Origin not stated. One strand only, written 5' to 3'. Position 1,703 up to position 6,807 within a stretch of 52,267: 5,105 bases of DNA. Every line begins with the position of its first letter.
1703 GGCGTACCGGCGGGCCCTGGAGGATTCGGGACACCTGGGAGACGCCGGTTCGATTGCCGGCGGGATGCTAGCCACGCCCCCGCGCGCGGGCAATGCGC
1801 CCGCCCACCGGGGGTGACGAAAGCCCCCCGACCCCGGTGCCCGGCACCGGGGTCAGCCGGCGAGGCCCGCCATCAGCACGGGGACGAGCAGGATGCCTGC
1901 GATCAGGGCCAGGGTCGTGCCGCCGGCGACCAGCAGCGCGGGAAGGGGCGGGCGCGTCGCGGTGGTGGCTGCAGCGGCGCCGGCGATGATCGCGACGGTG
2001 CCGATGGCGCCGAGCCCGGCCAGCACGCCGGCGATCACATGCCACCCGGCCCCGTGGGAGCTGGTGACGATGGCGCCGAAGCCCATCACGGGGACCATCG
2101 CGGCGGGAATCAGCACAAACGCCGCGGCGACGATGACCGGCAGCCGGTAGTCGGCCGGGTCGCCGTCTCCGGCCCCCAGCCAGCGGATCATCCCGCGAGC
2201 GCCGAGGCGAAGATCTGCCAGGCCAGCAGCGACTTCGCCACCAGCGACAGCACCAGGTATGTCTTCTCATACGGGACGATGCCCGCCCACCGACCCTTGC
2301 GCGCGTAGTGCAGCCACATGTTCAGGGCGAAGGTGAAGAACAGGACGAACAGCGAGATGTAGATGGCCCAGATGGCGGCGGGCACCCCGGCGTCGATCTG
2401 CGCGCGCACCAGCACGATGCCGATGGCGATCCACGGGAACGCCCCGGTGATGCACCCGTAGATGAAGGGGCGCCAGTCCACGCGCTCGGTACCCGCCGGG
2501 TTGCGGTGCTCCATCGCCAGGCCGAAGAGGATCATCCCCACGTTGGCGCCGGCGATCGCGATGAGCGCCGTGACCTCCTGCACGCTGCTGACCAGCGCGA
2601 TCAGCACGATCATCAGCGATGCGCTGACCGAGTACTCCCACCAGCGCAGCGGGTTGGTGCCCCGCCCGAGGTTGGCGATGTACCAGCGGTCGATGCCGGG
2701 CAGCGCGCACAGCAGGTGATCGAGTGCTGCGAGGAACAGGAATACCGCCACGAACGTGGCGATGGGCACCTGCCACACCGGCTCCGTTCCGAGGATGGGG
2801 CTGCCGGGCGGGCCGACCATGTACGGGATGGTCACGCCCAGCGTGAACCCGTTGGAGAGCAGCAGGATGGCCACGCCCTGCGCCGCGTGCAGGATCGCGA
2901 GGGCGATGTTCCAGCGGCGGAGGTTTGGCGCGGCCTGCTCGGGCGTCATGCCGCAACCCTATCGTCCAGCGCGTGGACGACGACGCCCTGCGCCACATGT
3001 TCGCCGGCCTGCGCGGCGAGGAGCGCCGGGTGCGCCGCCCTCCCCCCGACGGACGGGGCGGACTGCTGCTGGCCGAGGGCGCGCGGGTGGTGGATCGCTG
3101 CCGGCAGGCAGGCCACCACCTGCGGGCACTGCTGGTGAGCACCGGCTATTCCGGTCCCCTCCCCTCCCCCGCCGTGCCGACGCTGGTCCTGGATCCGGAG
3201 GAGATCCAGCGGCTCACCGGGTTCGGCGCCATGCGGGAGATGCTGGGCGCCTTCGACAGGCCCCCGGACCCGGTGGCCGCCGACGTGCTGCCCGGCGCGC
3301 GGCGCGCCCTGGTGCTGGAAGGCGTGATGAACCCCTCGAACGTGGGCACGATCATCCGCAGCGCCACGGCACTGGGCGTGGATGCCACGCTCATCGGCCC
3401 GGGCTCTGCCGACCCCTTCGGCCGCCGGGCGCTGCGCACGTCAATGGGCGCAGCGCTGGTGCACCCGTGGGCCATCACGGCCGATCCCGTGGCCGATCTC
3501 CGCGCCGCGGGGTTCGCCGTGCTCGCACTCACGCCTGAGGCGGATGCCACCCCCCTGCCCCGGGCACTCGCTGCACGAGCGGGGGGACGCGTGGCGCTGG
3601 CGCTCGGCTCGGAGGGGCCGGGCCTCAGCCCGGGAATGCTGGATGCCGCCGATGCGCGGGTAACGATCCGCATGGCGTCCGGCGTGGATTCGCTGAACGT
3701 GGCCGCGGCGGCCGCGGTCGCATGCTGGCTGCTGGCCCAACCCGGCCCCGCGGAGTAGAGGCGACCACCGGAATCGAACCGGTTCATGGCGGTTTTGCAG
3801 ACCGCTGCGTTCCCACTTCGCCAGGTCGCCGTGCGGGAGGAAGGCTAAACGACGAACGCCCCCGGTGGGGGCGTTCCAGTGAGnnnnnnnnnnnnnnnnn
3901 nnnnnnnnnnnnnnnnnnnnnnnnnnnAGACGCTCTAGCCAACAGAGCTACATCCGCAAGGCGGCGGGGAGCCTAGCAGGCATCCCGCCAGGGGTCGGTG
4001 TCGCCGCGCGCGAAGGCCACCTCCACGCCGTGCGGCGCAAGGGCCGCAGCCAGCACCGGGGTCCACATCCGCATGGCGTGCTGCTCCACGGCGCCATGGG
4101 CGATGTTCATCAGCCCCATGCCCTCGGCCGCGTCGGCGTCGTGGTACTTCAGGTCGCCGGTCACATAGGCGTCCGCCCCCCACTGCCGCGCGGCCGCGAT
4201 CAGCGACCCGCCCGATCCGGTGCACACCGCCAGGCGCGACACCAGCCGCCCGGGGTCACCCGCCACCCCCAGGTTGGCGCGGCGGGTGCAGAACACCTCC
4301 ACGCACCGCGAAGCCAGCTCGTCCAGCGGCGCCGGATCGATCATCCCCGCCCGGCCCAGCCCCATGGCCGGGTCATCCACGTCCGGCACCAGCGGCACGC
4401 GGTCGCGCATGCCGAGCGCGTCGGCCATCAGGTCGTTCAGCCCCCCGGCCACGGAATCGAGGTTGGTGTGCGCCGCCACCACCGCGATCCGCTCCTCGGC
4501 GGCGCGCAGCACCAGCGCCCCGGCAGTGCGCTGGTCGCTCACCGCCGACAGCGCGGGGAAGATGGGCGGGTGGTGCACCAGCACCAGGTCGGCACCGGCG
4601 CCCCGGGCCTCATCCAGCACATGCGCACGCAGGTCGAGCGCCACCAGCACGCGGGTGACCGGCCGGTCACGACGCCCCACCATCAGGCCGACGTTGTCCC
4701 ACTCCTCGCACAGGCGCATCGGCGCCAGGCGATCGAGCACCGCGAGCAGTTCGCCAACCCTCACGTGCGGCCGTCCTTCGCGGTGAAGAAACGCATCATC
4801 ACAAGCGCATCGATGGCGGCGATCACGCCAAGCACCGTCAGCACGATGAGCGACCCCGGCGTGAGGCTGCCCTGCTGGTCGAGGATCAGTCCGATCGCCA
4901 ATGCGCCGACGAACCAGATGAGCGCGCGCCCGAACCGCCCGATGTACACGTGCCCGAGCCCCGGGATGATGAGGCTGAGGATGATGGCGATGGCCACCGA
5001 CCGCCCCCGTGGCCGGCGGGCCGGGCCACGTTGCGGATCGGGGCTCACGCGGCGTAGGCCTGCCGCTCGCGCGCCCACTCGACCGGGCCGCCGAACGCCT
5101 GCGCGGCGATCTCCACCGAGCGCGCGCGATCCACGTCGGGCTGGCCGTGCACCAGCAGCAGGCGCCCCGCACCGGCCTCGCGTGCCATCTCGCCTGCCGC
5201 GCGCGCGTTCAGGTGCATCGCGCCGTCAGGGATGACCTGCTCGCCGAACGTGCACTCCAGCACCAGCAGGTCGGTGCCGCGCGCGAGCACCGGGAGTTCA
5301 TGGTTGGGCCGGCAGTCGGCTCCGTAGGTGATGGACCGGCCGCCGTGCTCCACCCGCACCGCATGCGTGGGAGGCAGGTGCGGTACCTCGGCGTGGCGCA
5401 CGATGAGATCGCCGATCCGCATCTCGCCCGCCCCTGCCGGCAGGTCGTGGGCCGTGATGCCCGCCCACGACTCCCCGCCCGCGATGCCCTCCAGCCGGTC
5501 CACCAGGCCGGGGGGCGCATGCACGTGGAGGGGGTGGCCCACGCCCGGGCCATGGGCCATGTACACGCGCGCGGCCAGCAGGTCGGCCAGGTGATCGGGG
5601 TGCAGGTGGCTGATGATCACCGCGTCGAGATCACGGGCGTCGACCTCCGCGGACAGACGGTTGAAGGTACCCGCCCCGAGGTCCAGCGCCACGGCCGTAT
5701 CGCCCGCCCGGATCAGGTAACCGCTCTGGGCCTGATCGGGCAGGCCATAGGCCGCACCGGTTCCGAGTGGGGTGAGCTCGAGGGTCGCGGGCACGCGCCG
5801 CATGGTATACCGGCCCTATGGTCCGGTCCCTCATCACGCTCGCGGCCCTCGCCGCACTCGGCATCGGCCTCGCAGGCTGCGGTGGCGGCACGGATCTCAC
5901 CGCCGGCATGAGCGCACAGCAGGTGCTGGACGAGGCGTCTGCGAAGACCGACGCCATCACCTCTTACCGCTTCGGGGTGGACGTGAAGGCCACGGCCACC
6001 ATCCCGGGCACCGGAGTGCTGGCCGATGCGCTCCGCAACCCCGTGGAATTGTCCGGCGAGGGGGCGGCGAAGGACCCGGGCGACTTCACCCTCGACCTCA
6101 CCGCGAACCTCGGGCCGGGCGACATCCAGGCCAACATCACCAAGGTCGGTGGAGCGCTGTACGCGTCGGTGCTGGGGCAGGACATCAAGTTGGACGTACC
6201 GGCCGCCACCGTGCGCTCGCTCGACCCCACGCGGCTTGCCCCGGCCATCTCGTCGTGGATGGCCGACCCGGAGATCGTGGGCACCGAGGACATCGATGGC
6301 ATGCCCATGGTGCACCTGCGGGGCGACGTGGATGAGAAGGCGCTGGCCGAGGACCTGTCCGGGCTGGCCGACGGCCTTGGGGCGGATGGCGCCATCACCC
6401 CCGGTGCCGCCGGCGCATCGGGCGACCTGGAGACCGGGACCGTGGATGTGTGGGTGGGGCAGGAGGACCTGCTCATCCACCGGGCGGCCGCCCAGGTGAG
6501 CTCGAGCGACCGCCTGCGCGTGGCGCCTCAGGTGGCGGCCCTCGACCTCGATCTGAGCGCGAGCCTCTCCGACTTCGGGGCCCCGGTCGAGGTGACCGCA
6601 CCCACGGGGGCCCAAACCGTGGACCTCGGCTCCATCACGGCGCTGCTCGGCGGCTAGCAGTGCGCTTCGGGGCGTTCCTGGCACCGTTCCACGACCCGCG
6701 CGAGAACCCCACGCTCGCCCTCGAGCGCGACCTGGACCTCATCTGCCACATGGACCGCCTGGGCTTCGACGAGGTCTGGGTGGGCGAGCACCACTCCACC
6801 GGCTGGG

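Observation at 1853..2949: Heliorhodopsin translationally coupled to an uncharacterised 112-aa three-helix membrane protein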

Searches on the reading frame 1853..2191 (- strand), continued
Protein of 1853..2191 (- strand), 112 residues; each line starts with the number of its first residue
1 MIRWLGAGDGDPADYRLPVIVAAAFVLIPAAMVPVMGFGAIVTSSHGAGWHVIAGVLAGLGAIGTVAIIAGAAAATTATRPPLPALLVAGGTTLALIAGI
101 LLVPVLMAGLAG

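Call 74: find_related_loci(query=A1, collection=metagenome_contigs, flank=3500)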
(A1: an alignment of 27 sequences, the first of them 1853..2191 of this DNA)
Query A1 (112 aa) in metagenome_contigs; peptide patterns used: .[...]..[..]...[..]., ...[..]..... (x = any residue, [..] = any of these).
165 stretches matched a pattern; 13 encode a relative of the query (tblastn E <= 1e-3); 13 distinct loci.
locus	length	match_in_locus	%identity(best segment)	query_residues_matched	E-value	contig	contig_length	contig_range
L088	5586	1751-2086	100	1-112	1e-63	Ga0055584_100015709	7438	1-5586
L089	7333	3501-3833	95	1-111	2e-54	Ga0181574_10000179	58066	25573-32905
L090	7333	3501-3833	92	1-111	8e-51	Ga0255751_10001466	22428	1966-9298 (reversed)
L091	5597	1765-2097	92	1-111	8e-51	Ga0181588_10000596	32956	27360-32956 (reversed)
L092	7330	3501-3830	78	1-110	1e-48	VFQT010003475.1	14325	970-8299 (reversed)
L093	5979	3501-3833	81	1-111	5e-47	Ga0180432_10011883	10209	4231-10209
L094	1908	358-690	77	1-111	1e-47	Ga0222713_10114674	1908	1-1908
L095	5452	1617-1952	74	1-112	1e-42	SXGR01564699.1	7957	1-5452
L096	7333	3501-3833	74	1-111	7e-42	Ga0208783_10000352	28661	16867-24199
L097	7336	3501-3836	75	1-112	1e-40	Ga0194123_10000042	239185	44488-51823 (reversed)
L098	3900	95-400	68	1-111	3e-39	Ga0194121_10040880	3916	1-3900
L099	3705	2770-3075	68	1-111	1e-38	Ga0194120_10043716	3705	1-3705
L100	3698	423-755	73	1-111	4e-35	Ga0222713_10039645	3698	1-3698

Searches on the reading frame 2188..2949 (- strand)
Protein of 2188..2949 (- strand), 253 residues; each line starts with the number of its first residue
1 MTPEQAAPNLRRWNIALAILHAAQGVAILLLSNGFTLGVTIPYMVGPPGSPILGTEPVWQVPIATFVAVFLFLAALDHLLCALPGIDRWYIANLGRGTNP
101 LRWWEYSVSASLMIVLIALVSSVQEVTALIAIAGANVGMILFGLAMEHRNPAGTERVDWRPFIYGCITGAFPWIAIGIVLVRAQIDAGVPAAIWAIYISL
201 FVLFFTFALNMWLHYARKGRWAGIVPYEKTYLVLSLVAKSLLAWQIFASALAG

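Call 3: search_protein_families(library=pfam, proteins=[window:2188-2949:-], max_evalue=1)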
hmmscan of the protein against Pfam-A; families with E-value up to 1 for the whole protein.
window:2188-2949:- (253 aa): 1 family
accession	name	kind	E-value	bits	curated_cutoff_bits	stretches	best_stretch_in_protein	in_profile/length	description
PF18761.7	Heliorhodopsin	-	1.1e-81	274.2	26.7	1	10-251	1-242/242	Heliorhodopsin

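Call 4: search_protein_families(library=ncbifam, proteins=[window:2188-2949:-], max_evalue=1)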
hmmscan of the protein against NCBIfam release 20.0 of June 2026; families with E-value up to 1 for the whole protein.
window:2188-2949:- (253 aa): 1 family
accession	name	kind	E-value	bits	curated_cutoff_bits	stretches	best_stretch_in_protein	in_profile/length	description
NF038020.1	HeR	equivalog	8.1e-74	248.2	100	1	10-251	1-244/244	heliorhodopsin HeR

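Call 5: search_solved_structures(query=window:2188-2949:-, show_alignments=2)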
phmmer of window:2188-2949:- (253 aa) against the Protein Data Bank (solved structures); distinct sequences matched with E-value up to 0.001: 6.
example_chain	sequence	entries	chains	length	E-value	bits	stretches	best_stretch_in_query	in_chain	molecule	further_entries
9ljj_A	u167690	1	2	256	7.2e-51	176.5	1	9-251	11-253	Heliorhodopsin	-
6su3_X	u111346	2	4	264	8e-51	176.3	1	9-251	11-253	48C12 heliorhodopsin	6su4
6uh3_A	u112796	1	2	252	8.2e-51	176.3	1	9-251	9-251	Heliorhodopsin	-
6is6_A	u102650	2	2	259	2e-47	165.2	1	10-251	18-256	heliorhodopsin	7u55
7clj_A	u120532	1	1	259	4.5e-47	164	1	10-251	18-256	heliorhodopsin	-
9vfc_A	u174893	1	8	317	2e-35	125.9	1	8-249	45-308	heliorhodopsin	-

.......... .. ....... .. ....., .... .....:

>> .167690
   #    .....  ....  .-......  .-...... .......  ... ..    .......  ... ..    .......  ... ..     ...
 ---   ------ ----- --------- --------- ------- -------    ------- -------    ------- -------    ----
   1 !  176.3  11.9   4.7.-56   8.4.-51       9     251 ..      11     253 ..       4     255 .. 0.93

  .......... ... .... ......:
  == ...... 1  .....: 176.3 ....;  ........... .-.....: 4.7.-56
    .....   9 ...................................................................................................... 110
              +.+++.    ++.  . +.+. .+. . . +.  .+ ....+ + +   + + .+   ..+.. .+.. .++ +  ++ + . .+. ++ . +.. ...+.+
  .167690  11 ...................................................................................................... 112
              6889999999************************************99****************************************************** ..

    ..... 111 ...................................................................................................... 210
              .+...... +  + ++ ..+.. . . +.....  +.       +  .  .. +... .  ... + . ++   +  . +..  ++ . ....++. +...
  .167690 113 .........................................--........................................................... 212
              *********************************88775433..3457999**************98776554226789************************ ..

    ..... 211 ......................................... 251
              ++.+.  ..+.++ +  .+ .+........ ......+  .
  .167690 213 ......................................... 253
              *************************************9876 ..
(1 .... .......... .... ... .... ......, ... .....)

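Call 7: find_related_loci(query=window:2188-2949:-, collection=genome_contigs, flank=4000)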
Query window:2188-2949:- (253 aa) in genome_contigs; peptide patterns used: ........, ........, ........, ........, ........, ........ (x = any residue, [..] = any of these).
188 stretches matched a pattern; 66 encode a relative of the query (tblastn E <= 1e-3); 66 distinct loci.
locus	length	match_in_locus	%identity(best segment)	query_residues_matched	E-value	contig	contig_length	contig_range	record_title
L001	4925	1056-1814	99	1-253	3e-167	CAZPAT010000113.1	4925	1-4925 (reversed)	MAG TPA_asm: uncultured Bifidobacterium sp. isolate SRP134809_co1_458 genome assembly, contig: NODE_34835_length_4925_co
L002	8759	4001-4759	98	1-253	2e-163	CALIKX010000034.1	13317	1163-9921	MAG: uncultured Thermoleophilia bacterium isolate S1_Bin_METABAT__195_1 genome assembly, contig: c_000000042173, whole g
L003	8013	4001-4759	92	1-253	3e-154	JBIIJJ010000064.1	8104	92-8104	MAG: Miltoncostaeaceae bacterium isolate ME2001-10-09pf_3300042861_group1_bin111 Rohwer_bin388_scaffold_5502_c1, whole g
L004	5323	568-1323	91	2-253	5e-154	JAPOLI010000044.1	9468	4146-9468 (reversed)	MAG: bacterium isolate bin112 NODE_44_length_9468_cov_2.896177, whole genome shotgun sequence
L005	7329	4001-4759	91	1-253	6e-153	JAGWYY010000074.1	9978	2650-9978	MAG: Acidobacteria bacterium isolate REEB500 contig-150_12330, whole genome shotgun sequence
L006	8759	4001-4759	91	1-253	1e-152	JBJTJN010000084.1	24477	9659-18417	MAG: Actinomycetota bacterium isolate samp_4310_semibin_364 samp_4310_728954, whole genome shotgun sequence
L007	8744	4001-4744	93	6-253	1e-152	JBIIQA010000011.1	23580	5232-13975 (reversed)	MAG: Miltoncostaeaceae bacterium isolate ME2003-06-27_3300042884_group2_bin66 Rohwer_bin390_scaffold_1260_c1, whole geno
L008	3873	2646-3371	93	6-247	3e-154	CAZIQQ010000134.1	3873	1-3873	MAG TPA_asm: uncultured Bifidobacterium sp. isolate SRP193358_co1_573 genome assembly, contig: NODE_77189_length_3873_co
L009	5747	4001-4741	91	1-247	3e-150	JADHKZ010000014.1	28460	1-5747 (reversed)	MAG: Thermoleophilia bacterium isolate BS301-5m-G3 BS301-5m-C1934, whole genome shotgun sequence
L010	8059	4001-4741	90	1-247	2e-149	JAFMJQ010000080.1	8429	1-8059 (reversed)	MAG: Thermoleophilia bacterium isolate DEBay_Sum019D_L_G_39 NODE_9931_length_8429_cov_16.349773, whole genome shotgun se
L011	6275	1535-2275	92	1-247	9e-150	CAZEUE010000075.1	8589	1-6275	MAG TPA_asm: uncultured Bifidobacterium sp. isolate binchicken_co334_25 genome assembly, contig: NODE_15589_length_8589_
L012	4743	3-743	89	1-247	8e-150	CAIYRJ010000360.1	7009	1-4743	MAG: uncultured actinobacterium isolate LaPlata-b_bin-1680 genome assembly, contig: bin-1680:360/424, whole genome shotg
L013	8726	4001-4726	91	6-247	5e-146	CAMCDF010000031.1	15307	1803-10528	MAG: Bifidobacterium breve isolate MaE-04nov19-327 genome assembly, contig: MaE-04nov19-C5701, whole genome shotgun sequ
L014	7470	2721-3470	72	4-253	4e-120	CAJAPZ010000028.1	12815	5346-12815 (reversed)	MAG: uncultured actinobacterium isolate Loc090116-7m_bin-1128 genome assembly, contig: bin-1128:028/176, whole genome sh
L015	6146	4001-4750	72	4-253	1e-119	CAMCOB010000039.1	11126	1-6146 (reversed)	MAG: Bifidobacterium breve isolate AH-24oct19-106 genome assembly, contig: AH-24oct19-C13885, whole genome shotgun seque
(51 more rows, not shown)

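Call 58: search_protein_families(library=pfam, proteins=[L007:5110-6180:+], max_evalue=0.001)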
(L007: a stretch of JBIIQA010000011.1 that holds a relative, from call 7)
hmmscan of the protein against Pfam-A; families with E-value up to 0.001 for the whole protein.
L007:5110-6180:+ (356 aa): 0 families

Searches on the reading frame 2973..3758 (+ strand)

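Call 58: search_protein_families(library=pfam, proteins=[window:2973-3758:+], max_evalue=0.001)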
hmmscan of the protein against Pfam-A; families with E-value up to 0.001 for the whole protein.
window:2973-3758:+ (261 aa): 1 family
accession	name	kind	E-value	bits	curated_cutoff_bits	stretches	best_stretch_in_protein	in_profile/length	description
PF00588.24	SpoU_methylase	-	3.4e-30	105.4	29.7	1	112-252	3-142/142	SpoU rRNA Methylase family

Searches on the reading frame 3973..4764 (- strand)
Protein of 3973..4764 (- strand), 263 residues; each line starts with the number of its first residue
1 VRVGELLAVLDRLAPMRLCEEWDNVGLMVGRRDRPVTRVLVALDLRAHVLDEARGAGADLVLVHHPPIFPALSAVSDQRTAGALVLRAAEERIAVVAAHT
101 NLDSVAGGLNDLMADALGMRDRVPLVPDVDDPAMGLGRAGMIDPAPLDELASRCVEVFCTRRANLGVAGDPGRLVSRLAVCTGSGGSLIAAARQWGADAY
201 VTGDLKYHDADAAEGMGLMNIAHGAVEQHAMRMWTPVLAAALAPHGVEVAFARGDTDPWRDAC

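Call 58: search_protein_families(library=pfam, proteins=[window:3973-4764:-], max_evalue=0.001)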
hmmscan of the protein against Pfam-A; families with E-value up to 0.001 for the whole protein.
window:3973-4764:- (263 aa): 1 family
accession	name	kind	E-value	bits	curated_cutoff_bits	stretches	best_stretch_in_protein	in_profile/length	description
PF01784.24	DUF34_NIF3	-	8e-64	216.1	23.4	1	1-258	1-256/256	Duf34/NIF3 (NGG1p interacting factor 3)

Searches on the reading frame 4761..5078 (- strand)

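Call 58: search_protein_families(library=pfam, proteins=[window:4761-5078:-], max_evalue=0.001)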
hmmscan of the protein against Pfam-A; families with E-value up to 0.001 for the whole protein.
window:4761-5078:- (105 aa): 1 family
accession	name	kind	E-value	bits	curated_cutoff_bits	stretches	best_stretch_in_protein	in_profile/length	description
PF20382.3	DUF6677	-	0.00043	21.3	24.3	0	31-68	2-42/116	Family of unknown function (DUF6677)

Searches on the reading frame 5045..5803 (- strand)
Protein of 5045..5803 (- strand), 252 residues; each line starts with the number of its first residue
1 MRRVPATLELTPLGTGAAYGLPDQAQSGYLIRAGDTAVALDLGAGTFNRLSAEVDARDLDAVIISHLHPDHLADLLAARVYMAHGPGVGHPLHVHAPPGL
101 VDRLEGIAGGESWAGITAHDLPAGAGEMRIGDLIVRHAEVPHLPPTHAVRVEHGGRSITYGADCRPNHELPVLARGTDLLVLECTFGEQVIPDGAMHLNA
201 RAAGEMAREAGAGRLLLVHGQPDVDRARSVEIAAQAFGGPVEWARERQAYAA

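Call 58: search_protein_families(library=pfam, proteins=[window:5045-5803:-], max_evalue=0.001)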
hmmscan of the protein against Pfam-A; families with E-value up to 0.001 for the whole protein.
window:5045-5803:- (252 aa): 2 families
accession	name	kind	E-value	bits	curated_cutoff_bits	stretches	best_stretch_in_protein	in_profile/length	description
PF12706.13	Lactamase_B_2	-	2.2e-17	63.8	27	1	53-219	25-199/200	Beta-lactamase superfamily domain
PF00753.33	Lactamase_B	-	3.9e-06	27.4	22.7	1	26-175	6-161/196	Metallo-beta-lactamase superfamily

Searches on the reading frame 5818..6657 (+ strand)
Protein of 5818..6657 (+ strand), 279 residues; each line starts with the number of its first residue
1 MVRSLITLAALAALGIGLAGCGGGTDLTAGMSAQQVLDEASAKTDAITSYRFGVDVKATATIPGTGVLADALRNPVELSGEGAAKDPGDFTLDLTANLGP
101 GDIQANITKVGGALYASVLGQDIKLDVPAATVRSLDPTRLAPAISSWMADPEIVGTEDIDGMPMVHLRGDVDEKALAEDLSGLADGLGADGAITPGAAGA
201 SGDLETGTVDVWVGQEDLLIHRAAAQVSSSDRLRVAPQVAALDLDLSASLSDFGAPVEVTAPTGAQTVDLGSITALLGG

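Call 58: search_protein_families(library=pfam, proteins=[window:5818-6657:+], max_evalue=0.001)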
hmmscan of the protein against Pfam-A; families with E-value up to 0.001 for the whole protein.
window:5818-6657:+ (279 aa): 1 family
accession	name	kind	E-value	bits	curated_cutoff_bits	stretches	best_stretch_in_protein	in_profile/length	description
PF07161.20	LppX_LprAFG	-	8.6e-06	26.2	24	1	33-177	2-140/192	LppX_LprAFG lipoprotein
